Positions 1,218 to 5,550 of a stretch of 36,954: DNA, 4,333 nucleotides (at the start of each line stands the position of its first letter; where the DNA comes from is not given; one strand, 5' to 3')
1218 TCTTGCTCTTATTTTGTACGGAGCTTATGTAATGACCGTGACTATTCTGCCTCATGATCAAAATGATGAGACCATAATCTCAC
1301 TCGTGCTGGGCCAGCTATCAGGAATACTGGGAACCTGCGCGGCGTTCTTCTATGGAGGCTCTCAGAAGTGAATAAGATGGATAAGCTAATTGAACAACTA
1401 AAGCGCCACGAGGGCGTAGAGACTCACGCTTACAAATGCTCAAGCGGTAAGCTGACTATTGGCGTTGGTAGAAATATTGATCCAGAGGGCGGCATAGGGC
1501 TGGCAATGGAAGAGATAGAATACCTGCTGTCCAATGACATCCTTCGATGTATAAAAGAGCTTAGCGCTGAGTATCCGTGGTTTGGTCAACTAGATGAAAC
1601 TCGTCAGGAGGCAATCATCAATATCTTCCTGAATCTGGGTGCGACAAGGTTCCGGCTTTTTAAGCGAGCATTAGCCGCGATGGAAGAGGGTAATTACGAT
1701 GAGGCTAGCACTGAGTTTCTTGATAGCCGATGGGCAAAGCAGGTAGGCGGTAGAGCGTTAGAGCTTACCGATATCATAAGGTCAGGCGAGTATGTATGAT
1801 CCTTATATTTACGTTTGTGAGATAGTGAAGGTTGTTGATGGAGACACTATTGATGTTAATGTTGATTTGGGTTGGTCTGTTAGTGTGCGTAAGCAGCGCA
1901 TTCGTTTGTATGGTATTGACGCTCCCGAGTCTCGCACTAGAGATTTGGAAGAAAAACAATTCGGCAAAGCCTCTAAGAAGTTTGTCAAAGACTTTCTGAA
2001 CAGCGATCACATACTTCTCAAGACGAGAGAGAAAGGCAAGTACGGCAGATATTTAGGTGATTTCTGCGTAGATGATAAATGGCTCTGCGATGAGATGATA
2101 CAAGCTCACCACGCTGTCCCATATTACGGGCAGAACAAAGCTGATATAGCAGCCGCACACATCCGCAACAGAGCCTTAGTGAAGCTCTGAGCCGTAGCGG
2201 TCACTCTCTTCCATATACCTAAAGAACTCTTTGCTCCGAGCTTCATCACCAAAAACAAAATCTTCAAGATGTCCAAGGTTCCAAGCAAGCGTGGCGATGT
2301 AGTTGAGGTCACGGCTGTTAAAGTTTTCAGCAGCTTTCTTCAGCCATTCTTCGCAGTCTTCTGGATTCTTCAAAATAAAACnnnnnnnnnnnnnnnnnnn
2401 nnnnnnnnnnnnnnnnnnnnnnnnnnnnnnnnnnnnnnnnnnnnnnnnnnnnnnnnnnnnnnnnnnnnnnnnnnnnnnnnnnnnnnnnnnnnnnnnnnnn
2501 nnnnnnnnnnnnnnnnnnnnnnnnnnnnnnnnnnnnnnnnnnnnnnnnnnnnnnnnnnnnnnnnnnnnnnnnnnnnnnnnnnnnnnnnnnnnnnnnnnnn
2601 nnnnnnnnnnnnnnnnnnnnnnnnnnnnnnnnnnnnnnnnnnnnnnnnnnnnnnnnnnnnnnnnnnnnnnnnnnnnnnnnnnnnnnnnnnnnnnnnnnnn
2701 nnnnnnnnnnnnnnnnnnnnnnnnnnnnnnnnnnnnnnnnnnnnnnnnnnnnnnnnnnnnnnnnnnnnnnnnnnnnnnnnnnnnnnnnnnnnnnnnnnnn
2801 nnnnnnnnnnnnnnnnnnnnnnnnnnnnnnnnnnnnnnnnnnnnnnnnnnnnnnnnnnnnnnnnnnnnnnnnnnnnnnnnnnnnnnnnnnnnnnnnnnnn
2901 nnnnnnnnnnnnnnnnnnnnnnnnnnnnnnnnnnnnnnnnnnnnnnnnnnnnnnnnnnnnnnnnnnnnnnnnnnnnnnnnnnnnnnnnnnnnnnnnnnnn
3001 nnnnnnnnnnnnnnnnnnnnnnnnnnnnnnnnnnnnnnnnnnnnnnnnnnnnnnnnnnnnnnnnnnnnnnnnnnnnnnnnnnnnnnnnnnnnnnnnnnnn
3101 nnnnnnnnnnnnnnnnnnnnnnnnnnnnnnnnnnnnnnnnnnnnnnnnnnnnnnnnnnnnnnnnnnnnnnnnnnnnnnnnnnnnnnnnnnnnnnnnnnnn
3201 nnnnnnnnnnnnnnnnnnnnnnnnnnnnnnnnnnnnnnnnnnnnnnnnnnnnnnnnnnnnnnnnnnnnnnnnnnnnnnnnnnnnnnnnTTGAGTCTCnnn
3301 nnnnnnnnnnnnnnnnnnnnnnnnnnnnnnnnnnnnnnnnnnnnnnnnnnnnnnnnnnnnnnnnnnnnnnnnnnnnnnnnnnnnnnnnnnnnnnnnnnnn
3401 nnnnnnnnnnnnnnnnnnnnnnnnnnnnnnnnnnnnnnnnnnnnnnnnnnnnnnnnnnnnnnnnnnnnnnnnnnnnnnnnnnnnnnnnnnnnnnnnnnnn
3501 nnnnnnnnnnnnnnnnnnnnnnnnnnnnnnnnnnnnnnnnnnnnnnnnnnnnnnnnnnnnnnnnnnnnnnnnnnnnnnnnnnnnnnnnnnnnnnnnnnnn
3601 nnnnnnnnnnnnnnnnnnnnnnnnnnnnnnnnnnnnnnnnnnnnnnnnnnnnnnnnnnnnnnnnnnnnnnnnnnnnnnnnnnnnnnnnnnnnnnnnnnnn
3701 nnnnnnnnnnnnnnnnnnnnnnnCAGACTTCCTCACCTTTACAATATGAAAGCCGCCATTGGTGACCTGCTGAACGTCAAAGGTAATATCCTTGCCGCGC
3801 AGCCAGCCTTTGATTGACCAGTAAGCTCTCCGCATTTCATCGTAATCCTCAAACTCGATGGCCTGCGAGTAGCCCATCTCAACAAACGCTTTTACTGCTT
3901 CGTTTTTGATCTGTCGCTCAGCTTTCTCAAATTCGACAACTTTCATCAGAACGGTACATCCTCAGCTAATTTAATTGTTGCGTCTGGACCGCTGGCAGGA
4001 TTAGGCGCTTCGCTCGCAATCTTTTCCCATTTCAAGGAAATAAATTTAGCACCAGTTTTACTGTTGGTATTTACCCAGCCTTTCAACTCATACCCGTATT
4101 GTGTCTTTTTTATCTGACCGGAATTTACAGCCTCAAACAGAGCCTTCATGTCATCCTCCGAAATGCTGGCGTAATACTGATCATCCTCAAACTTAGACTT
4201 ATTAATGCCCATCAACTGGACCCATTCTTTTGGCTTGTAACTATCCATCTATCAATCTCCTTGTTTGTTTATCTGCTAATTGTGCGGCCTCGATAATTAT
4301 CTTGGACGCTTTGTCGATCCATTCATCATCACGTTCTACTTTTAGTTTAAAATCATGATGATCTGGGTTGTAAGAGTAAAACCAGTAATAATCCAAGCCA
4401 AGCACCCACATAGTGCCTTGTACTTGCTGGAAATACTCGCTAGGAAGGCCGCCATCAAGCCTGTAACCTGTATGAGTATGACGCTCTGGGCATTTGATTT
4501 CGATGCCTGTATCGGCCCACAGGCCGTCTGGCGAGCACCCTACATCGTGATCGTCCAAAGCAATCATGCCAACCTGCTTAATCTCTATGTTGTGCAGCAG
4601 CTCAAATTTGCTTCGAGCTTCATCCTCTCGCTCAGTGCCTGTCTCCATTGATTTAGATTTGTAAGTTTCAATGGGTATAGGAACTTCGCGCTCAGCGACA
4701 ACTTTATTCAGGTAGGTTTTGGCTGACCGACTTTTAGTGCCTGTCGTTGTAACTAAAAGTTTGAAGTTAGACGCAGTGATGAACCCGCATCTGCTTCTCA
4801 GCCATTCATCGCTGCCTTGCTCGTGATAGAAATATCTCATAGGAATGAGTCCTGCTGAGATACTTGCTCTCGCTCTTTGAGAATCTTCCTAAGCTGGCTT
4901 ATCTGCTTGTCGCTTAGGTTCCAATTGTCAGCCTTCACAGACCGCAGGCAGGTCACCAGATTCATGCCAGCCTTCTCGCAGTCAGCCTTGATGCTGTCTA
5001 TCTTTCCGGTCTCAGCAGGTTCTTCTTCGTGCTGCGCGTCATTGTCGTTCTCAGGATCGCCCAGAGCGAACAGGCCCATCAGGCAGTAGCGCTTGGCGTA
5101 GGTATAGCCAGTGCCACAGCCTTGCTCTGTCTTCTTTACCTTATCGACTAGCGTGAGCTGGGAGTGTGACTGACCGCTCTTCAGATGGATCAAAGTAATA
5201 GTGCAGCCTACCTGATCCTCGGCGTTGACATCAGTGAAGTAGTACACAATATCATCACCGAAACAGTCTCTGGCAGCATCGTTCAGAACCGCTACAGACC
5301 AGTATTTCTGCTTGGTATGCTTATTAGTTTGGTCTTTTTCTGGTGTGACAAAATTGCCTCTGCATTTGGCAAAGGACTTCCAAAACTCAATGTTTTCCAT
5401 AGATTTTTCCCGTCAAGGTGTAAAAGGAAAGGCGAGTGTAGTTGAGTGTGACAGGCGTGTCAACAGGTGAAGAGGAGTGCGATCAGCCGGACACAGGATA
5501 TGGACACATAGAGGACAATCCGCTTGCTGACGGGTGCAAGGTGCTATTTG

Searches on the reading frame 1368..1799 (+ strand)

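Call 78: search_protein_families(library=pfam, proteins=[window:1368-1799:+], max_evalue=0.01)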
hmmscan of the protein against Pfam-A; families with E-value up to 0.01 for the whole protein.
window:1368-1799:+ (143 aa): 1 family
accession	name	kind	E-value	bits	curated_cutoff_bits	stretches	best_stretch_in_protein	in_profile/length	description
PF00959.24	Phage_lysozyme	-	1.2e-10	42.3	22.3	1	12-131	1-115/125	Phage lysozyme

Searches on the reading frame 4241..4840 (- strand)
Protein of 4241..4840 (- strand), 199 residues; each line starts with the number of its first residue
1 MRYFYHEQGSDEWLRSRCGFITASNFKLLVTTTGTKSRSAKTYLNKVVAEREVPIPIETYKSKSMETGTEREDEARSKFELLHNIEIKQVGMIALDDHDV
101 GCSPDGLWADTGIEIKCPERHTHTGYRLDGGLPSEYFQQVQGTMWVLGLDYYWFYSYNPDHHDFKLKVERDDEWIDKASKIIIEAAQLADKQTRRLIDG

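Call 78: search_protein_families(library=pfam, proteins=[window:4241-4840:-], max_evalue=0.01)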
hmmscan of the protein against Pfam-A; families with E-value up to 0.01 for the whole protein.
window:4241-4840:- (199 aa): 1 family
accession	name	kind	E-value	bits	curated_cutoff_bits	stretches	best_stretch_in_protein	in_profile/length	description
PF09588.16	YqaJ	-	1.1e-21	78.1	22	1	12-148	1-148/150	YqaJ-like viral recombinase domain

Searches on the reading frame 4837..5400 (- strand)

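Call 78: search_protein_families(library=pfam, proteins=[window:4837-5400:-], max_evalue=0.01)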
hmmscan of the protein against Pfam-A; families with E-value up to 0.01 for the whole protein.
window:4837-5400:- (187 aa): 1 family
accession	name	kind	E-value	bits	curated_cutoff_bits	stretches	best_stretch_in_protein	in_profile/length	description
PF04404.17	ERF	-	1.9e-14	54.4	25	1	9-131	4-137/153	ERF superfamily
